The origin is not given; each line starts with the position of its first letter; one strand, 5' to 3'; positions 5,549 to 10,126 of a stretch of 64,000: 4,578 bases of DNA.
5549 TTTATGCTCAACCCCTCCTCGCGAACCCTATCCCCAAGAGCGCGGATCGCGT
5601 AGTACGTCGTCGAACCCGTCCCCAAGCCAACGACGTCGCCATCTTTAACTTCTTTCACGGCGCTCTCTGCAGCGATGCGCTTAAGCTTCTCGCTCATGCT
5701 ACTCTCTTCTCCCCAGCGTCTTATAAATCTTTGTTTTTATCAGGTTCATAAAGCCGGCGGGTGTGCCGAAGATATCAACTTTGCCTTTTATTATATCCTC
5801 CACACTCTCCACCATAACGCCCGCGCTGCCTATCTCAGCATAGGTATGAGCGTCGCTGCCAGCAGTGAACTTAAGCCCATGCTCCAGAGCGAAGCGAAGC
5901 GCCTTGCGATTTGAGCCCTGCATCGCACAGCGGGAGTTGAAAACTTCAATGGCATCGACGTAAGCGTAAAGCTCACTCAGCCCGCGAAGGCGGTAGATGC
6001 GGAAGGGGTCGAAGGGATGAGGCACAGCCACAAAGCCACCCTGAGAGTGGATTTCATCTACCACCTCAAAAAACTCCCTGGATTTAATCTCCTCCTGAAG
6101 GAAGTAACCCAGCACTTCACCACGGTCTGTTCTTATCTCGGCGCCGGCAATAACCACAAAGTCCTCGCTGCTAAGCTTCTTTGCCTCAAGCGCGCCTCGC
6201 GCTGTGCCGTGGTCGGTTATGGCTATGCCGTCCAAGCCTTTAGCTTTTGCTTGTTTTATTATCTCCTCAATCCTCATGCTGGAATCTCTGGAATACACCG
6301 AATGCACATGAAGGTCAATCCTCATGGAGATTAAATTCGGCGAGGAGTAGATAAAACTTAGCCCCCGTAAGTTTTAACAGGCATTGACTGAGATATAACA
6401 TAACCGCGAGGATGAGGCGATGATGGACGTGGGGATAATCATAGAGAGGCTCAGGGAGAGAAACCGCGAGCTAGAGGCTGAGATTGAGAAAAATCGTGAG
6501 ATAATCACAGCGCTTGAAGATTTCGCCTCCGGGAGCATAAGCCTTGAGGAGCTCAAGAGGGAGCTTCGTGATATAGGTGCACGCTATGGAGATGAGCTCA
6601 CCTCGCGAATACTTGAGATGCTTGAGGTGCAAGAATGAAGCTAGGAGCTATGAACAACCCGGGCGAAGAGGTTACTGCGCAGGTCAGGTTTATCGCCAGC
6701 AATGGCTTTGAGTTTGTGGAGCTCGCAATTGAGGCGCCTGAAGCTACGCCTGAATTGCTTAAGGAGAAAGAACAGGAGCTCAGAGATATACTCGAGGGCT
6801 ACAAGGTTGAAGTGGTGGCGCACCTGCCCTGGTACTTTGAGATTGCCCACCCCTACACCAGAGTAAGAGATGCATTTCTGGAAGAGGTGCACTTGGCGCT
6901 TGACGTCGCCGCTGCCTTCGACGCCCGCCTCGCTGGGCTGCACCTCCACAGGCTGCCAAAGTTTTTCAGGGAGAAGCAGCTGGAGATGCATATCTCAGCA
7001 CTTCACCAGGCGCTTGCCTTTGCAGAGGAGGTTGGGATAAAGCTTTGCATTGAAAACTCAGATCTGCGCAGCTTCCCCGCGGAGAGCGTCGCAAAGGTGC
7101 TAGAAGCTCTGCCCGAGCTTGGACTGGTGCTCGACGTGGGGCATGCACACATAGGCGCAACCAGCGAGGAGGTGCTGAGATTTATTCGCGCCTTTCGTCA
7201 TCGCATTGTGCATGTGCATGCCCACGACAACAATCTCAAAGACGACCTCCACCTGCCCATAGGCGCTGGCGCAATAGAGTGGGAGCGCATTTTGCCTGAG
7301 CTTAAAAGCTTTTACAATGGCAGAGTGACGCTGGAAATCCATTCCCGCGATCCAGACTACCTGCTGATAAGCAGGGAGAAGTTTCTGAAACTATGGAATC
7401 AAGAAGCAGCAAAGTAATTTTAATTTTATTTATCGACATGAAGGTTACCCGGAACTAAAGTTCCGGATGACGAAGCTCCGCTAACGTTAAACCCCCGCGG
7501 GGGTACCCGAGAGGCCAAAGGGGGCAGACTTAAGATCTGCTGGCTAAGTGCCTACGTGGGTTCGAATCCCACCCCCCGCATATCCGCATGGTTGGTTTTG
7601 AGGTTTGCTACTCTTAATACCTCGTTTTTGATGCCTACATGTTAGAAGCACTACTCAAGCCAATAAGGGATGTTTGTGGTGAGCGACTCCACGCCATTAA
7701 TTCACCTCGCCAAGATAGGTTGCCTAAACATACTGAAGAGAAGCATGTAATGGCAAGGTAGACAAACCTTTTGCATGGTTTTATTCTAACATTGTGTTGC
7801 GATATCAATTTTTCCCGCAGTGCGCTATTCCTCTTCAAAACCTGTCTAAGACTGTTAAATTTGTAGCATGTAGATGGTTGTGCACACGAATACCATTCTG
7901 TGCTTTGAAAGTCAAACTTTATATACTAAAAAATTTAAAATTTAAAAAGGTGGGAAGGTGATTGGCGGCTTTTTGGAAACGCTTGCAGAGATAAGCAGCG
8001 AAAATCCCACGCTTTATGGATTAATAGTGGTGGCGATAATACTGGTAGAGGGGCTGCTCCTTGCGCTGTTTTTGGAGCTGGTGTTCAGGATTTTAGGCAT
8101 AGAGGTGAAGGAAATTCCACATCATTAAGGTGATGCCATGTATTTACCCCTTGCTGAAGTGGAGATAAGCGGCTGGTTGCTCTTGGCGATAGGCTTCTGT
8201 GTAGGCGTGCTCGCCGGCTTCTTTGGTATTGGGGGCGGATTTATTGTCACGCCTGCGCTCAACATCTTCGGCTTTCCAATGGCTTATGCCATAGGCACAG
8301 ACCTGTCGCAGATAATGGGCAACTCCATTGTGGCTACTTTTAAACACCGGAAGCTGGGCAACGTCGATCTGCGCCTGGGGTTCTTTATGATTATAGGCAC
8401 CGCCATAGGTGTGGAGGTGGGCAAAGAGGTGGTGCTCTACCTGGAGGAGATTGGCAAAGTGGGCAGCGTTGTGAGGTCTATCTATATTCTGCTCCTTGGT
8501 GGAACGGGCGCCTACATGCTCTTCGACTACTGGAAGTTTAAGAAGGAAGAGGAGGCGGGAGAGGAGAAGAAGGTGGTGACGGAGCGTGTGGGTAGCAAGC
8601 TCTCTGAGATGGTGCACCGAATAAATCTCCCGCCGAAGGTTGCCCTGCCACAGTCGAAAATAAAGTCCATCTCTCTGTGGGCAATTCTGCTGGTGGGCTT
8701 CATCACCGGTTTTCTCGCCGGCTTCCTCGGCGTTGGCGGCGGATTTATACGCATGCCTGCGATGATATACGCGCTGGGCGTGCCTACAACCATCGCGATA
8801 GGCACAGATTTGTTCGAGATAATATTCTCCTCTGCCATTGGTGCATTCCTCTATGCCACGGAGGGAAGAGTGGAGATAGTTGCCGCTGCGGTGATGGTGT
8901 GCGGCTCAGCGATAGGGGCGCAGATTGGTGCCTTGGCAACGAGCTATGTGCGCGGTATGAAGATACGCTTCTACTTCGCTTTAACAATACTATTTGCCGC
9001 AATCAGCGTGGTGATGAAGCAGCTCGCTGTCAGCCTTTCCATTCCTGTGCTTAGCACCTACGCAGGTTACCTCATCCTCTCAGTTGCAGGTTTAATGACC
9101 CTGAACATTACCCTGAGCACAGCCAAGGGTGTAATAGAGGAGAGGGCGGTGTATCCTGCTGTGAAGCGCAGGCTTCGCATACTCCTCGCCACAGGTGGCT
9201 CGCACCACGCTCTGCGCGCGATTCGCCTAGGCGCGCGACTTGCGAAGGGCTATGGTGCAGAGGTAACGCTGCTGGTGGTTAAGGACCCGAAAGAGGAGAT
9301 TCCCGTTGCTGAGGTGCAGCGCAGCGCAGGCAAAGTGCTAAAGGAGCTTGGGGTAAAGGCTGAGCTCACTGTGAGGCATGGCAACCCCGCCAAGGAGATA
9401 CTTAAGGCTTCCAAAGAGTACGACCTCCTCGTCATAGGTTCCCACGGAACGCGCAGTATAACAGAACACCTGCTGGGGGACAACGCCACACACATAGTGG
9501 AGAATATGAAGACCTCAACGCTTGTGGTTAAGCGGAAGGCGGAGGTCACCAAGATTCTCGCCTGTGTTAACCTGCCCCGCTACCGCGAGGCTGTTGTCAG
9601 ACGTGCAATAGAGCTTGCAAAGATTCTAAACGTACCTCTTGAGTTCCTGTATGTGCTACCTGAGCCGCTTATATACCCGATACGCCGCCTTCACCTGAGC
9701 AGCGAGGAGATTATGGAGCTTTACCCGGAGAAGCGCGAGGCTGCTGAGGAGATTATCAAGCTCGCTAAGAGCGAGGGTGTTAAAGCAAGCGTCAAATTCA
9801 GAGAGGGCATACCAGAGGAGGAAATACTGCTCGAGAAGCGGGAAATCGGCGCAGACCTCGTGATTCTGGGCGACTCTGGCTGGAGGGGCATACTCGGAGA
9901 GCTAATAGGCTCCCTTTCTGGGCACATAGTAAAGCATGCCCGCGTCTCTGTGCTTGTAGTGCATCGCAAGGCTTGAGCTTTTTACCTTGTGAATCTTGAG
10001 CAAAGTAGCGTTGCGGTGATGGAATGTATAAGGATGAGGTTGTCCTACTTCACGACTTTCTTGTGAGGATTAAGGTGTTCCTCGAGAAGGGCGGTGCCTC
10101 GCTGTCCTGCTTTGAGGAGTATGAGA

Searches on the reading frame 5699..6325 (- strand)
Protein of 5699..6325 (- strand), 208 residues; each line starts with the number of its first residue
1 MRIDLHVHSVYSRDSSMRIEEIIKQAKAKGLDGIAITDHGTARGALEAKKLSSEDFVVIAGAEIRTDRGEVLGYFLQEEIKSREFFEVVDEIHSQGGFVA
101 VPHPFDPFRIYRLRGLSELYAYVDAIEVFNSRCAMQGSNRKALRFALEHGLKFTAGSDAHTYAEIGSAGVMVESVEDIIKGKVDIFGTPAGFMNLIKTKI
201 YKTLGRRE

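Call 72: search_protein_families(library=pfam, proteins=[window:5699-6325:-], max_evalue=0.00001)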
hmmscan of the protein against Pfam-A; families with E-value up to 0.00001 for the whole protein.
window:5699-6325:- (208 aa): 2 families
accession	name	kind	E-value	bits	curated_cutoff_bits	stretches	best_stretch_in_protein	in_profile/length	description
PF02811.25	PHP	-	2.9e-14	54.2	26.4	1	4-68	1-68/164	PHP domain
PF13263.12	PHP_C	-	2.5e-11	43.4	21.3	1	138-174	3-43/56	PHP-associated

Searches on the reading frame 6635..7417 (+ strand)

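Call 72: search_protein_families(library=pfam, proteins=[window:6635-7417:+], max_evalue=0.00001)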
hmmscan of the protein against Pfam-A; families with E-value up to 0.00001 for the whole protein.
window:6635-7417:+ (260 aa): 1 family
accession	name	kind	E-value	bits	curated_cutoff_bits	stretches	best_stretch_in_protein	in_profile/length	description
PF01261.30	AP_endonuc_2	-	8.5e-35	121.1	31.1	1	18-239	2-233/249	Xylose isomerase-like TIM barrel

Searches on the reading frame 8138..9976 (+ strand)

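Call 72: search_protein_families(library=pfam, proteins=[window:8138-9976:+], max_evalue=0.00001)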
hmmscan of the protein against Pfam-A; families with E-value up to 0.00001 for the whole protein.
window:8138-9976:+ (612 aa): 2 families
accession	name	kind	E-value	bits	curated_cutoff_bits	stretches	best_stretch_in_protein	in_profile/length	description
PF01925.25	TauE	-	6.1e-51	173.8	32.6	1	15-290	1-236/237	Sulfite exporter TauE/SafE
PF00582.32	Usp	-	1.2e-41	143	24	2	471-609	3-141/141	Universal stress protein family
